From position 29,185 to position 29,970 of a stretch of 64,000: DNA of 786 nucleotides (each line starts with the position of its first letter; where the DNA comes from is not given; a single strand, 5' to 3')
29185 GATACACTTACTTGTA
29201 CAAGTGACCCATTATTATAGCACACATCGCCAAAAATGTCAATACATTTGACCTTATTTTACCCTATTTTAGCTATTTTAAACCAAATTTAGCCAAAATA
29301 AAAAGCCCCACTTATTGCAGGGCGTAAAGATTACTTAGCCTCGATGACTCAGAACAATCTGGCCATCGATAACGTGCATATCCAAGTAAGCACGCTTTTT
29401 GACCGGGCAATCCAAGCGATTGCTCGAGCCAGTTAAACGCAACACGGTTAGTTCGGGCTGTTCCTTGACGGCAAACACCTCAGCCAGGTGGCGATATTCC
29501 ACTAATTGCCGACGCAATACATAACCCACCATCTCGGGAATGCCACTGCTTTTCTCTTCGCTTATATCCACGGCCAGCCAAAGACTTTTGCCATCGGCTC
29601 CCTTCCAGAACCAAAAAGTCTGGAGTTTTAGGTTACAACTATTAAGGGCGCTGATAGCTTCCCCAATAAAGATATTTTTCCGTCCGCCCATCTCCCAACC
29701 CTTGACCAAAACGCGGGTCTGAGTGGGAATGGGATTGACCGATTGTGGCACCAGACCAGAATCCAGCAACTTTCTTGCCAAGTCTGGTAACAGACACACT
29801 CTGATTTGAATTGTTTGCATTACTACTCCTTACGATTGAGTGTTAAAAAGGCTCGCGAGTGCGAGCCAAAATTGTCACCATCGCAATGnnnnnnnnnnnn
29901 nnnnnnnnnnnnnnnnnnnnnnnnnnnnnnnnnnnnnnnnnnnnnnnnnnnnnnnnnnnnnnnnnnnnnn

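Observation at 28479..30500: Island C: three-gene operon with attenuator, internal consensus promoter and a 9-bp operator-like inverted repeat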

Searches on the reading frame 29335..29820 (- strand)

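Call 4: search_protein_families(library=pfam, proteins=[window:29335-29820:-], max_evalue=1)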
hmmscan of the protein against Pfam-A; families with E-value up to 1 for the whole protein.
window:29335-29820:- (161 aa): 0 families

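Call 5: search_protein_families(library=phrogs, proteins=[window:29335-29820:-], max_evalue=1)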
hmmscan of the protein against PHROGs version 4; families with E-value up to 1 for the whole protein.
window:29335-29820:- (161 aa): 0 families

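Call 6: search_protein_families(library=padloc, proteins=[window:29335-29820:-], max_evalue=1)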
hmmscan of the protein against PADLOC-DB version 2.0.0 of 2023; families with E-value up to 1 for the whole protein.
window:29335-29820:- (161 aa): 0 families

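Call 7: search_protein_families(library=ncbifam, proteins=[window:29335-29820:-], max_evalue=1)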
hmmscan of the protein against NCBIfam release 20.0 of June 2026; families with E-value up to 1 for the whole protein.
window:29335-29820:- (161 aa): 0 families

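Call 83: search_protein_families(library=pfam, proteins=[P0043, P0058, P0065, P0128, P0077, P0089, P0086, P0070, P0121, P0076], max_evalue=0.01)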
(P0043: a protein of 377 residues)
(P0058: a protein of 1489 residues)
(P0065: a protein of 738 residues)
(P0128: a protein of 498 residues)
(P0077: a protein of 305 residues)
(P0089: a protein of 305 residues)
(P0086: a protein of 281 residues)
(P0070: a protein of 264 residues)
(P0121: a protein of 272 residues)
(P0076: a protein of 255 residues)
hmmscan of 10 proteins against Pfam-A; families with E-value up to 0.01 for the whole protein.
P0043 (377 aa): 0 families

P0058 (1489 aa): 3 families
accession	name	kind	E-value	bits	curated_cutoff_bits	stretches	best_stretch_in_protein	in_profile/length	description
PF18038.7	FERM_N_2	-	1.2e-06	29.4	23.8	0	361-401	11-51/99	FERM N-terminal domain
PF22146.1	LicP_NPro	-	1.4e-06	29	27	0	238-257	4-23/61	LicP N-terminal prodomain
PF01324.24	Diphtheria_R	-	0.0067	16.5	25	0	742-773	68-99/167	Diphtheria toxin, R domain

P0065 (738 aa): 16 families
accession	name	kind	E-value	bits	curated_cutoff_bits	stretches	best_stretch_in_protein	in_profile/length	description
PF13424.12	TPR_12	-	6e-49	164.6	30.1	5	317-388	3-76/77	Tetratricopeptide repeat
PF13181.12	TPR_8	-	1.2e-32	109.7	25.7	0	358-386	2-30/34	Tetratricopeptide repeat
PF17522.7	DUF5446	-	2e-22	79.5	26.2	0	564-585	8-29/72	Family of unknown function (DUF5446)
PF13414.12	TPR_11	-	1.6e-21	76.1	26.8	0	324-344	1-21/42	TPR repeat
PF00515.34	TPR_1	-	5.6e-20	70.7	27.8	0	317-346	1-30/34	Tetratricopeptide repeat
PF07719.23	TPR_2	-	1.2e-17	62.9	27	0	357-384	1-28/34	Tetratricopeptide repeat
PF14938.12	SNAP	-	6.2e-14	52.6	25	4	373-521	51-192/282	Soluble NSF attachment protein, SNAP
PF04297.20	UPF0122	-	3.3e-13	50.2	22.7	0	325-350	49-74/101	Putative helix-turn-helix protein, YlxM / p13 like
PF13176.12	TPR_7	-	5.1e-11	42.2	27.9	0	400-433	2-35/36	Tetratricopeptide repeat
PF04212.24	MIT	-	1.2e-09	38.6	30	0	331-350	18-37/66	MIT (microtubule interacting and transport) domain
PF20952.2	Flu_PB2_7th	-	6.3e-09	36.4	25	0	357-376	41-60/76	Influenza RNA polymerase PB2 C-terminal domain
PF18269.6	T3SS_ATPase_C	-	1.6e-06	28.3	22.7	0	361-384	44-67/72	T3SS EscN ATPase C-terminal domain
PF09976.15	TPR_21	-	3.2e-06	27.4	25.5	0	378-425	127-174/193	Tetratricopeptide repeat-like domain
PF03500.18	Cellsynth_D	-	5e-05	23.9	23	0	529-579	4-54/110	Cellulose synthase subunit D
PF13374.12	TPR_10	-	0.00068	20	27.5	0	357-385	9-37/42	Tetratricopeptide repeat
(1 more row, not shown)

P0128 (498 aa): 0 families

P0077 (305 aa): 0 families

P0089 (305 aa): 0 families

P0086 (281 aa): 0 families

P0070 (264 aa): 0 families

P0121 (272 aa): 0 families

P0076 (255 aa): 1 family
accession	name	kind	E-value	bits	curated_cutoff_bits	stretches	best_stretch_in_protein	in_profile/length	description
PF10417.14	1-cysPrx_C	-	0.0094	16.3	21.1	0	215-236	15-39/41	C-terminal domain of 1-Cys peroxiredoxin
